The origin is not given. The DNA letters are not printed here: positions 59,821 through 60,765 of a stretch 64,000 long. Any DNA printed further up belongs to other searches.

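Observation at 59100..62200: Composite defence-like island: IS5-family element + HEPN(DUF4145-like) + PD-(D/E)xK-like protein + convergent DPPY methyltransferase + RHH, inserted between LLM paralogs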

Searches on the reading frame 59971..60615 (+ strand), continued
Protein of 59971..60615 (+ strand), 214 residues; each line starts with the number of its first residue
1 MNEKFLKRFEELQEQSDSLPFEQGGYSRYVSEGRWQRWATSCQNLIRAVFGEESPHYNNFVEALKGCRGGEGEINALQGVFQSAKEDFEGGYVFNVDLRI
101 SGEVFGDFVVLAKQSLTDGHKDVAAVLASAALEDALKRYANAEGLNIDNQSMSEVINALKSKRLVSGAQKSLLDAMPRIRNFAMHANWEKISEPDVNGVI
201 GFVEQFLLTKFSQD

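Call 89: search_protein_families(library=pfam, alignment_id=A4, max_evalue=0.00001)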
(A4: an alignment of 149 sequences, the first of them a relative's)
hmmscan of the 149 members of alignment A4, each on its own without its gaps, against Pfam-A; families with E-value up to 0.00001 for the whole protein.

A. member 1, L088:970-2190:+ (407 aa): 1 family
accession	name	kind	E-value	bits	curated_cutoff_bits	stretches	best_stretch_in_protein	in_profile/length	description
PF00155.27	Aminotran_1_2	-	4e-74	250.4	19.7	1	41-396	1-360/361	Aminotransferase class I and II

B. families by the number of members that match (of 149 scanned): 134 families (the first 25 are shown)
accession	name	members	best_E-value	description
PF00589.27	Phage_integrase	3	2e-55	Phage integrase family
PF02867.20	Ribonuc_red_lgC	2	2.1e-123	Ribonucleotide reductase, barrel domain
PF00294.29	PfkB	2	1e-52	pfkB family carbohydrate kinase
PF18135.7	Type_ISP_C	2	1.1e-42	Type ISP C-terminal specificity domain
PF13495.12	Phage_int_SAM_4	2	4.2e-24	Phage integrase, N-terminal SAM-like domain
PF04851.21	ResIII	2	3.6e-23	Type III restriction enzyme, res subunit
PF13676.11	TIR_2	2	7.4e-23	TIR domain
PF00270.35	DEAD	2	9.3e-17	DEAD/DEAH box helicase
PF00239.26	Resolvase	2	3.4e-16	Resolvase, N terminal domain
PF02384.22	N6_Mtase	2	1.6e-09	N-6 DNA Methylase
PF00004.35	AAA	2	1.7e-07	ATPase family associated with various cellular activities (AAA)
PF12029.13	DUF3516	1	7e-134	Domain of unknown function (DUF3516)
PF13458.12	Peripla_BP_6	1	1.2e-110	Periplasmic binding protein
PF08543.17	Phos_pyr_kin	1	4.5e-100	Phosphomethylpyrimidine kinase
PF09549.16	RE_Bpu10I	1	4.5e-83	Bpu10I restriction endonuclease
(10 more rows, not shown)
